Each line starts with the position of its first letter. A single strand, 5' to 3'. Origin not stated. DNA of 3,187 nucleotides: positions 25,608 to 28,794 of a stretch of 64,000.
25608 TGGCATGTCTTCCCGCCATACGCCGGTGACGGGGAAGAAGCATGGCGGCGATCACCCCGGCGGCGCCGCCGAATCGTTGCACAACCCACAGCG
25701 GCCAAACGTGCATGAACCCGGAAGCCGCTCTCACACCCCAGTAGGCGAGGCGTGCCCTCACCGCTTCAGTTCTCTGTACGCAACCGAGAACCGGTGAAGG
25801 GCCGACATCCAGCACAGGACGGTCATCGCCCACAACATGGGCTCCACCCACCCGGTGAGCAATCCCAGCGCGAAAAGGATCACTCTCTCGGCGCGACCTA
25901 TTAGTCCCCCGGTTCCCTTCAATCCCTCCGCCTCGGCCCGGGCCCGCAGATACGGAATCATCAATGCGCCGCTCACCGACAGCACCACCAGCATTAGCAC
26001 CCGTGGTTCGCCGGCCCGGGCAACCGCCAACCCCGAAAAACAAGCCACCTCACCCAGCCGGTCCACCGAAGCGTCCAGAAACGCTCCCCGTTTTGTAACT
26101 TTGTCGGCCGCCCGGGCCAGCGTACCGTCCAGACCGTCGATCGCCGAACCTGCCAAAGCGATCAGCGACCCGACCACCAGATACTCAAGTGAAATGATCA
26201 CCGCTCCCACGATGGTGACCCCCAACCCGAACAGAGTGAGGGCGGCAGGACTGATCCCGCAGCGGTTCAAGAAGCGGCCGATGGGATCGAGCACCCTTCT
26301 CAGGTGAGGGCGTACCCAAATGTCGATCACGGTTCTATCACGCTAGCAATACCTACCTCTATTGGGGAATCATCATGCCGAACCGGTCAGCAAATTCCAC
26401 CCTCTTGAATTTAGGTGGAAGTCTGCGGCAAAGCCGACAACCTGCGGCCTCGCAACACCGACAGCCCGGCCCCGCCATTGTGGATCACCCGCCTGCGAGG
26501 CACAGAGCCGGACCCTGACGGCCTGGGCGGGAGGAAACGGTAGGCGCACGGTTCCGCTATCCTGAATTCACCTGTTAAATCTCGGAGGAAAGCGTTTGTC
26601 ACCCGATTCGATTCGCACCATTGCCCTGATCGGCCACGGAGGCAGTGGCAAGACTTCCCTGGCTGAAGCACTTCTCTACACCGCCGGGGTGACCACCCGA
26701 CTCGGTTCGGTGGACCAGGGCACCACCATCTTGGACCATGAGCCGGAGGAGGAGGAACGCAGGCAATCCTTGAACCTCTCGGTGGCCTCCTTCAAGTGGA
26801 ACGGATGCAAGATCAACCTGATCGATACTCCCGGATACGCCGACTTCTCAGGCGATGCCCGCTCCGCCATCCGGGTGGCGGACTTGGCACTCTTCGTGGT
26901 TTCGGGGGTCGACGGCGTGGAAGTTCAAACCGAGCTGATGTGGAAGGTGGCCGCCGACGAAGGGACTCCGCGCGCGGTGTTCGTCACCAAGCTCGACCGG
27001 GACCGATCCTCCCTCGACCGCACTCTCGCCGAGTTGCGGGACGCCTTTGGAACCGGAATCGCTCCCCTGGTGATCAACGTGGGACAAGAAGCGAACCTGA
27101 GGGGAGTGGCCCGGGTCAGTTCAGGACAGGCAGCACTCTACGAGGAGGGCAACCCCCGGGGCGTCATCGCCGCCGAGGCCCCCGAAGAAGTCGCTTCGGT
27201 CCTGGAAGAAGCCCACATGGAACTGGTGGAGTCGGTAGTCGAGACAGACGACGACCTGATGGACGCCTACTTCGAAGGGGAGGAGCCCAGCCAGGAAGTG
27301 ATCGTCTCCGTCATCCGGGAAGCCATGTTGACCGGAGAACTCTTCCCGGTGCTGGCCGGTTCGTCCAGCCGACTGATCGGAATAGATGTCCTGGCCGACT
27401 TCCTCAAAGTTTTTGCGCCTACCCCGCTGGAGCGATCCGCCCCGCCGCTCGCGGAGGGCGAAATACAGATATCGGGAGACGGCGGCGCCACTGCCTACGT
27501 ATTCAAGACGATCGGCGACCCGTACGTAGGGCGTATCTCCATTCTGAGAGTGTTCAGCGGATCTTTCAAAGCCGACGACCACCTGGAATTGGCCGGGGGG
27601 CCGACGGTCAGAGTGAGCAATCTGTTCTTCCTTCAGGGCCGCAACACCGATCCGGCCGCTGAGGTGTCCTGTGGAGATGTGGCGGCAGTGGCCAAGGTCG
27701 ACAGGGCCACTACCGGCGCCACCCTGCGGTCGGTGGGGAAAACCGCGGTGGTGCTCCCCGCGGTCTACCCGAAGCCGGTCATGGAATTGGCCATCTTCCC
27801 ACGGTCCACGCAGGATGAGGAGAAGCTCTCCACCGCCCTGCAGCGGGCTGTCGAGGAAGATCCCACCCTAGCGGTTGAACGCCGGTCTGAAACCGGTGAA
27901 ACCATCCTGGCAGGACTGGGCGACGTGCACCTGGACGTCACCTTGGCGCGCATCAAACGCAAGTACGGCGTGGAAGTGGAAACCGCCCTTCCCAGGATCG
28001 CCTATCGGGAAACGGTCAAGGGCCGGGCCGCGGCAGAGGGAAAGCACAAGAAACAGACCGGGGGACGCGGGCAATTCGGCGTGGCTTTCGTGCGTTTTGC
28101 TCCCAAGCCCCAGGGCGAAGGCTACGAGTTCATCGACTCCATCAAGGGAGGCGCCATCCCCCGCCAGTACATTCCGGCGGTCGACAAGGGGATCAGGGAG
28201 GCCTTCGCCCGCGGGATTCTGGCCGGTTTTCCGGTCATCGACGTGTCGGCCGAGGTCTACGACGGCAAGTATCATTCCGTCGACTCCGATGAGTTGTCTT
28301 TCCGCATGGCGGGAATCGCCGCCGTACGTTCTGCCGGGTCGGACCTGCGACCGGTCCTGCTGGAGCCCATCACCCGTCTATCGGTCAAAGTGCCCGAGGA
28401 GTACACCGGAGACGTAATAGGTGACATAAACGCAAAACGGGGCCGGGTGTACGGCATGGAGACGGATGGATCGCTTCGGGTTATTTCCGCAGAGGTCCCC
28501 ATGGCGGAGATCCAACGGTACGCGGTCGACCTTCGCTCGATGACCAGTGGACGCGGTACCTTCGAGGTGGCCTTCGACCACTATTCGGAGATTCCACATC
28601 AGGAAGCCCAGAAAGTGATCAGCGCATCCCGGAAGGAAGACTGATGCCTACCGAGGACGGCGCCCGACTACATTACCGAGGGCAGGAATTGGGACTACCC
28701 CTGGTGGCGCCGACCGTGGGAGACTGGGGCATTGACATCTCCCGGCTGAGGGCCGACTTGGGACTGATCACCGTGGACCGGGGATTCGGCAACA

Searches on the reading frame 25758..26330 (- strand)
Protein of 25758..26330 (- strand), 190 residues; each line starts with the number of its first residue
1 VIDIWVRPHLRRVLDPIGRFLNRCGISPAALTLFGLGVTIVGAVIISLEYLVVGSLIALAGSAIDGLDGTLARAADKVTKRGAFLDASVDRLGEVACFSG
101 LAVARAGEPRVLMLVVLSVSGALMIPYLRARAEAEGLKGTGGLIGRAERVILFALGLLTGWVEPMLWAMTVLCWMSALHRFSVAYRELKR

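Call 84: search_protein_families(library=ncbifam, proteins=[window:25758-26330:-], max_evalue=0.00001)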
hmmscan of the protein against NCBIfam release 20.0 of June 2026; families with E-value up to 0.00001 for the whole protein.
window:25758-26330:- (190 aa): 4 families
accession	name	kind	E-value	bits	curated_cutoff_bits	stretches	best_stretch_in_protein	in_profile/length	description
NF040950.1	archin_ph_syn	equivalog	3.1e-40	138.1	180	1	6-188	4-191/191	archaetidylinositol phosphate synthase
NF045883.1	PIPSynth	equivalog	9.9e-34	116.7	170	1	6-178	3-179/197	phosphatidylinositol phosphate synthase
NF052561.1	PIPSynBT1523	equivalog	3.2e-18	66.3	350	1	10-166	9-178/232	hypothetical protein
NF041135.1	IPPtranDIPPsyn_Thcocales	equivalog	3.5e-14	52.6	580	1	26-178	250-410/419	bifunctional L-myo-inositol-1-phosphate cytidylyltransferase/CDP-L-myo-inositol myo-inositolphosphotransferase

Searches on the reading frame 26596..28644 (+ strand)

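Call 84: search_protein_families(library=ncbifam, proteins=[window:26596-28644:+], max_evalue=0.00001)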
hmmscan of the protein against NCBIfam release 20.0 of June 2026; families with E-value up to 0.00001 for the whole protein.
window:26596-28644:+ (682 aa): 27 families (the best 25 are shown)
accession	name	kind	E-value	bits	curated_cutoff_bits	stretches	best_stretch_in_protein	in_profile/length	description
NF009381.0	PRK12740.1-5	subfamily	3.8e-248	825.4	583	1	3-681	6-688/692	elongation factor G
NF009377.1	PRK12740.1-1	equivalog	1.3e-195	651.8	890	1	2-674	9-698/700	elongation factor G-like protein EF-G2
NF009891.0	PRK13351.1-1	equivalog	6.3e-186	619.9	597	1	2-680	5-679/681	elongation factor G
TIGR00484.1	EF-G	equivalog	2.8e-179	597.6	659.4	1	5-678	9-689/691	elongation factor G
NF009379.0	PRK12740.1-3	equivalog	1.3e-165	552.8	513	1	5-680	7-672/674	elongation factor G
NF058620.1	EFG2_Bacteroid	exception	5e-143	478.1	1000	2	4-503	7-507/717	elongation factor G2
NF012153.1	tet_protect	equivalog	2e-87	293.9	775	1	9-661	3-612/614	tetracycline resistance ribosomal protection protein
TIGR00490.1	aEF-2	equivalog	4.8e-68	229.9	738.45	3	294-483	286-479/720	elongation factor EF-2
NF000120.3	47473_otr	exception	1.2e-61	209.1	900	1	9-656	5-606/608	tetracycline resistance ribosomal protection protein Otr(A)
NF033148.1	tet_protect_M_W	exception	7.7e-59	199.6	1100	2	8-155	5-152/639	TetM/TetW/TetO/TetS family tetracycline resistance ribosomal protection protein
NF012155.1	tet_protect_M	exception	2.7e-50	171.2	1420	2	7-152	4-149/639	tetracycline resistance ribosomal protection protein Tet(M)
NF001964.0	PRK00741.1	equivalog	1.3e-46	159.2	473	1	7-464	13-463/529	peptide chain release factor 3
NF012154.0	tet_protect_Q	exception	4.6e-44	150.7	1425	2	8-148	5-145/638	tetracycline resistance ribosomal protection protein Tet(Q)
TIGR01394.1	TypA_BipA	equivalog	1.7e-41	142.1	757.3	3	6-148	1-141/594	translational GTPase TypA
TIGR00503.1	prfC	equivalog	3.3e-40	138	466.95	1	6-462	11-460/527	peptide chain release factor 3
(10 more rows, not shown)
